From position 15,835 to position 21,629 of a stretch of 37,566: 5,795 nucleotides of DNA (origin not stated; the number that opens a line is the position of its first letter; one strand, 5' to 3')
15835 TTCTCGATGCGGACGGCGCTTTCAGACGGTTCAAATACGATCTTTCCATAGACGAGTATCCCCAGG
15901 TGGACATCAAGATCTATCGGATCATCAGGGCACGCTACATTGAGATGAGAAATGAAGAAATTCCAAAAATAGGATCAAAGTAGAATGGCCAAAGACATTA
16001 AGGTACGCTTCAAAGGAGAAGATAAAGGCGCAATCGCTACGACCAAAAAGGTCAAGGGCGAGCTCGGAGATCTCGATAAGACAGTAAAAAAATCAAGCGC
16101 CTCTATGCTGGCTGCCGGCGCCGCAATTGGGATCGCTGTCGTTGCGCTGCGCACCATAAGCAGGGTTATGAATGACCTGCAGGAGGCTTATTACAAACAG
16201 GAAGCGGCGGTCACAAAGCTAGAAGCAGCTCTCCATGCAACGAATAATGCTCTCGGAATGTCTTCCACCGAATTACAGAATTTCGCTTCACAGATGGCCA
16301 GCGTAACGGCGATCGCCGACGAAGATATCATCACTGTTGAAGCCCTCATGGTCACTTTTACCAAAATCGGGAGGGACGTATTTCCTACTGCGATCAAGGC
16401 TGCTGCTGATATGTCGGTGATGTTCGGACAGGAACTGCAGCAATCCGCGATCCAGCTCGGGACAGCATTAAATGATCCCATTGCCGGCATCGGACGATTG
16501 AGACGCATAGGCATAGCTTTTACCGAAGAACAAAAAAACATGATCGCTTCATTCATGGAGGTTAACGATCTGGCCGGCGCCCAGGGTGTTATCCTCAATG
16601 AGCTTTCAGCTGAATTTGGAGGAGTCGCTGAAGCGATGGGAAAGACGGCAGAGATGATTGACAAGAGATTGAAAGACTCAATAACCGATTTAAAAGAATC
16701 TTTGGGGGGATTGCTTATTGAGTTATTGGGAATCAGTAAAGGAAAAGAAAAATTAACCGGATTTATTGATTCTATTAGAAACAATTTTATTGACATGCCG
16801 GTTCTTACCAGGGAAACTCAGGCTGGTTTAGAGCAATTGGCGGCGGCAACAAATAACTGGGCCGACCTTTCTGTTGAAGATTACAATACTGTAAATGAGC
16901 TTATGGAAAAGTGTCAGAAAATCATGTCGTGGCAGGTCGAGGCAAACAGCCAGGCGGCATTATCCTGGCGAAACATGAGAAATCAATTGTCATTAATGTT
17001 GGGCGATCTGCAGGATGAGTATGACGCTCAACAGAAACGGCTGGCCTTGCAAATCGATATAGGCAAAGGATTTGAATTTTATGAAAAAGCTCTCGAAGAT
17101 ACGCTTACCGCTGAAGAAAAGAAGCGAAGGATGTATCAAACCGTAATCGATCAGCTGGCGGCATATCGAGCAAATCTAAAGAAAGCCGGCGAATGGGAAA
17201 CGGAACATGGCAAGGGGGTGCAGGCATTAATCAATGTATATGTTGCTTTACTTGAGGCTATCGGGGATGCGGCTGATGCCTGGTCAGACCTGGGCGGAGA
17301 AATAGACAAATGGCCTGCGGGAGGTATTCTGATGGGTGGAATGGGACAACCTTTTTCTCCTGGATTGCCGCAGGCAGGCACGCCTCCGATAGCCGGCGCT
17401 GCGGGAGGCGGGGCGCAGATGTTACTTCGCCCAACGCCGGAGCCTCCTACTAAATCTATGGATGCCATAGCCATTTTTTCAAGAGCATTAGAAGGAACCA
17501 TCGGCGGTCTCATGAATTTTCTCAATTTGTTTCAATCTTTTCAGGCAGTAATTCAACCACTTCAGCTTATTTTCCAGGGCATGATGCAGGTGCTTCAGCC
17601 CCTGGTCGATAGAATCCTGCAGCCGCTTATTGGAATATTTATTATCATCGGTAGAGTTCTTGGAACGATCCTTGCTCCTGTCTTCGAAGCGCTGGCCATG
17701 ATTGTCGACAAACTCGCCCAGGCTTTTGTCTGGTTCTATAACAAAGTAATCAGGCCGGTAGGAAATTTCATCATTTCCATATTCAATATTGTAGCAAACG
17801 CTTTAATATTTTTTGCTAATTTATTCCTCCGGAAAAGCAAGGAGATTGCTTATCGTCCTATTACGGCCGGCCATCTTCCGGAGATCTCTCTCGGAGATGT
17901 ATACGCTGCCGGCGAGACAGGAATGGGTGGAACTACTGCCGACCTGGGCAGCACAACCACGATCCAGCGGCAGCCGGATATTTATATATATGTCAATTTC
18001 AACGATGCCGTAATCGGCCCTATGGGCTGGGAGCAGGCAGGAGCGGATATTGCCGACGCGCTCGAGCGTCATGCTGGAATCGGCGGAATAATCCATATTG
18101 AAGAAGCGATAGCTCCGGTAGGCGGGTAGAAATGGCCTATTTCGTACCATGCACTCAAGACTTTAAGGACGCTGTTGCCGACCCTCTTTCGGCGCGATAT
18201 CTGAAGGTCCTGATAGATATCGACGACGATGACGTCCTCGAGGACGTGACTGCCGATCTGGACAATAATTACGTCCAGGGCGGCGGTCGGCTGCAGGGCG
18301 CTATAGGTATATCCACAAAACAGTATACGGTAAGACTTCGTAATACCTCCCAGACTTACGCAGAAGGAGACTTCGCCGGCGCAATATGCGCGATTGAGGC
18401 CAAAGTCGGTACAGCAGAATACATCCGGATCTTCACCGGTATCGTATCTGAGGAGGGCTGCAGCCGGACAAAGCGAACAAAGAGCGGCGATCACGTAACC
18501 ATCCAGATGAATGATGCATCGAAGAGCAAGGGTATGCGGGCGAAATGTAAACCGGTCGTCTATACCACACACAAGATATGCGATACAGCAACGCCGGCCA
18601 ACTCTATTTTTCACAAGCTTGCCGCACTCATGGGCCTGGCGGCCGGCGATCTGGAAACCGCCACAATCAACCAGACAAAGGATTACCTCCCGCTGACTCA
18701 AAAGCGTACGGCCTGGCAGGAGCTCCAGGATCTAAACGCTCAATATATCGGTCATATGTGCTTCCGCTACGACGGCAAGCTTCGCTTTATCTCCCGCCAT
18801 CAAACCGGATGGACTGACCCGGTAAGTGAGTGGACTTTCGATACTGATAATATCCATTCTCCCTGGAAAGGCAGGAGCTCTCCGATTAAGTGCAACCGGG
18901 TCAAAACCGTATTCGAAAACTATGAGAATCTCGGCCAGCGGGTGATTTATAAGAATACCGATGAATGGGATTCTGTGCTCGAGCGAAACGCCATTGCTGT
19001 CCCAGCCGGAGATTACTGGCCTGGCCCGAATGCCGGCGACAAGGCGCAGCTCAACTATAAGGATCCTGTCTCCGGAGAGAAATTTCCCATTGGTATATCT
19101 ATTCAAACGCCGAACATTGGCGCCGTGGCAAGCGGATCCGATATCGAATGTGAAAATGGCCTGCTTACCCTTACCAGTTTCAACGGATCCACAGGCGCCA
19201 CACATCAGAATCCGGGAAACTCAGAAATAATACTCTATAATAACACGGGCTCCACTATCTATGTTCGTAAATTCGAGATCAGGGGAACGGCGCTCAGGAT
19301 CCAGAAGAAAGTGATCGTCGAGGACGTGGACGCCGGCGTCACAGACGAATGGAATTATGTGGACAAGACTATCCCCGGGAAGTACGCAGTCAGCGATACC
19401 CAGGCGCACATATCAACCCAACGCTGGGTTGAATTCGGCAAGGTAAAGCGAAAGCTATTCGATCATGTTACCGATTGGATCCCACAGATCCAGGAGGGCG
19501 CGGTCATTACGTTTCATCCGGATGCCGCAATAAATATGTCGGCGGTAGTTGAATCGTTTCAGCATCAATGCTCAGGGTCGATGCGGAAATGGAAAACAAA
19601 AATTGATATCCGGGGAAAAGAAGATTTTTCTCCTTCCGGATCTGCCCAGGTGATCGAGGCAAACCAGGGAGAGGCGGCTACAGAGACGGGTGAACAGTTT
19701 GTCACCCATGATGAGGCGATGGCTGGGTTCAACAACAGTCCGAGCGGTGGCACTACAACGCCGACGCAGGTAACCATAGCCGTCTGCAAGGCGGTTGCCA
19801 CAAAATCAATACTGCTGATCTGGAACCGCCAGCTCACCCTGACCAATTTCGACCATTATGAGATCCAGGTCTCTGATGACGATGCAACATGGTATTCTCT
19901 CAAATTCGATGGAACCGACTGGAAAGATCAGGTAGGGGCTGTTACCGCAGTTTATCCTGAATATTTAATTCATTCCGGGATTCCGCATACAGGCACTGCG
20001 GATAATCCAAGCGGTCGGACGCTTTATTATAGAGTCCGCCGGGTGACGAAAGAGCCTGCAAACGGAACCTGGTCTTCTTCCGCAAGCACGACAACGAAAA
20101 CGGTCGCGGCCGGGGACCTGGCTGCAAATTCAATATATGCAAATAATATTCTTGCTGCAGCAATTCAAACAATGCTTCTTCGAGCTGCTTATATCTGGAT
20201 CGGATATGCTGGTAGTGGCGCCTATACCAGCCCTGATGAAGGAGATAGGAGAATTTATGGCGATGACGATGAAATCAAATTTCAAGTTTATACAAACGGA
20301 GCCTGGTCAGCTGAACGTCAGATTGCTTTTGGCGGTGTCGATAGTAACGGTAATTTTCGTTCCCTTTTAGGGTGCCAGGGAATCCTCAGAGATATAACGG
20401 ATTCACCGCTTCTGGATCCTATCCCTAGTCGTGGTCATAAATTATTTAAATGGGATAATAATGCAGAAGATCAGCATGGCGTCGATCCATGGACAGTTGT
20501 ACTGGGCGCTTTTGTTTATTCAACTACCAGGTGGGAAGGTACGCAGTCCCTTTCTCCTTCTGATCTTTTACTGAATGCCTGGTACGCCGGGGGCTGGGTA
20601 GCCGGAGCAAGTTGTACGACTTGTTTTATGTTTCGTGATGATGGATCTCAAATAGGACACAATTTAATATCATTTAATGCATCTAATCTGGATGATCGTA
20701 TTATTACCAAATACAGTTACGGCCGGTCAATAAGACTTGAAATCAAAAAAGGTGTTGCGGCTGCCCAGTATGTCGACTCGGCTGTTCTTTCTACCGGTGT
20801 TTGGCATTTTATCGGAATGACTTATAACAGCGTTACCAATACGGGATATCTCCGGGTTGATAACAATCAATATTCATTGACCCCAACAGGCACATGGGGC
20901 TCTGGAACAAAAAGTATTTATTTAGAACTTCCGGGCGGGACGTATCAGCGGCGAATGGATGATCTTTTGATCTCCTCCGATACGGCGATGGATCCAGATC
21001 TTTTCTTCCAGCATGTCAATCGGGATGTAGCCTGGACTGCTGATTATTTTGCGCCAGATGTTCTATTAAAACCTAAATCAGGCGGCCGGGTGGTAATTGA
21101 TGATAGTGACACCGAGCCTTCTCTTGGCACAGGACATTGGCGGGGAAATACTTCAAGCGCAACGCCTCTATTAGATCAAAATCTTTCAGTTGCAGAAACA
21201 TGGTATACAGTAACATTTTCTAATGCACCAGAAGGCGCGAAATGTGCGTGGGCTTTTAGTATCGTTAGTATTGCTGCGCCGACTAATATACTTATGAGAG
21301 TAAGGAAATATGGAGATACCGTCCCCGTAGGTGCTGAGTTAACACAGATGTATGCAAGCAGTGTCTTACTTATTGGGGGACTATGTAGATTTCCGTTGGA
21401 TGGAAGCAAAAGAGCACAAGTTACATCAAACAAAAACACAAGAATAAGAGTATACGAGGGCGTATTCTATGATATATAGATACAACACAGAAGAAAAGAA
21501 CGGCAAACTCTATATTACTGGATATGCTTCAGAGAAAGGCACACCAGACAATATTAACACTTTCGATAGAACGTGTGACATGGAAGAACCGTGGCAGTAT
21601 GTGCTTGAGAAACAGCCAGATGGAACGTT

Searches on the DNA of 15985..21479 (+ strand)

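Call 10: search_dna_similar(query=window:15985-21479:+, collection=phages, mode=distant)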
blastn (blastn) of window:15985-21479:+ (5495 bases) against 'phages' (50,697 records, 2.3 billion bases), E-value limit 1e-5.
No match.

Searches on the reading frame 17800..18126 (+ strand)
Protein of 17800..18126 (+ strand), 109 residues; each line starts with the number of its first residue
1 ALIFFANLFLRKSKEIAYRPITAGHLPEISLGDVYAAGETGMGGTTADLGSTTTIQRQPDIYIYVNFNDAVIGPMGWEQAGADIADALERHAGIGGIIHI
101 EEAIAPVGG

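Call 12: find_related_loci(query=window:17800-18126:+, collection=viral_contigs, flank=10000)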
Query window:17800-18126:+ (109 aa) in viral_contigs; peptide patterns used: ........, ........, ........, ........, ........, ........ (x = any residue, [..] = any of these).
83 stretches matched a pattern, but none encodes a relative of the query by tblastn (E <= 1e-3).

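Call 69: find_related_loci(query=A6, collection=genome_contigs, flank=10000)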
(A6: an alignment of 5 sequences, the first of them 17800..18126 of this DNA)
Query A6 (109 aa) in genome_contigs; peptide patterns used: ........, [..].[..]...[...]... (x = any residue, [..] = any of these).
38 stretches matched a pattern, but none encodes a relative of the query by tblastn (E <= 1e-3).

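Call 70: find_related_loci(query=A6, collection=viral_contigs, flank=10000)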
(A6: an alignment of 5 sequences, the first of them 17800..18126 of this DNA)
Query A6 (109 aa) in viral_contigs; peptide patterns used: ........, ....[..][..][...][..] (x = any residue, [..] = any of these).
56 stretches matched a pattern; 1 encode a relative of the query (tblastn E <= 1e-3); 1 distinct loci.
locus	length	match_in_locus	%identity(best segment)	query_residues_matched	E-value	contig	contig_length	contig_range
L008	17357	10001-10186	60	48-109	4e-19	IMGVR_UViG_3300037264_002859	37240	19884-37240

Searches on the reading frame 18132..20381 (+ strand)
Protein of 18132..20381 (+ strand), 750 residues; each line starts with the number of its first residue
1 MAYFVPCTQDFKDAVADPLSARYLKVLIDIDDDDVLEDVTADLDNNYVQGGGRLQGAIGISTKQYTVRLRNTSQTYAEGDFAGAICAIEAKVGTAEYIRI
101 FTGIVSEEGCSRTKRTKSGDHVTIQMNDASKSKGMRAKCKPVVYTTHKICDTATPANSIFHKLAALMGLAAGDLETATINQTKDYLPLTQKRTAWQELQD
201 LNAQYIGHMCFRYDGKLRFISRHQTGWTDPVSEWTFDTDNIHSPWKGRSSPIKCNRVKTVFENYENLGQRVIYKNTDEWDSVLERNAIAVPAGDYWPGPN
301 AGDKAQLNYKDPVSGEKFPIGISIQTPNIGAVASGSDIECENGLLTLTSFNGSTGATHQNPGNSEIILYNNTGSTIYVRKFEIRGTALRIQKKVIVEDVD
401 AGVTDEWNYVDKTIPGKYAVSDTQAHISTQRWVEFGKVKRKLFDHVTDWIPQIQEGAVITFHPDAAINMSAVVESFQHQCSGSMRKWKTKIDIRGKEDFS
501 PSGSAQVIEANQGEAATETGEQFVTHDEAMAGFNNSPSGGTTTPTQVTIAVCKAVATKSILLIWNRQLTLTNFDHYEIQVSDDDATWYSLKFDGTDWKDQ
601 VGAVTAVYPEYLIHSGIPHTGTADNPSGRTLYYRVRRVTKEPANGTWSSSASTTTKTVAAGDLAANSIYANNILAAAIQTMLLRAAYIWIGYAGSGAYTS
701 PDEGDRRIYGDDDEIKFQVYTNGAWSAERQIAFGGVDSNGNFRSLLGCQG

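Call 79: search_solved_structures(query=window:18132-20381:+, max_evalue=1)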
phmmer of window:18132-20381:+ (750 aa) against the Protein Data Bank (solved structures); distinct sequences matched with E-value up to 1: 0.
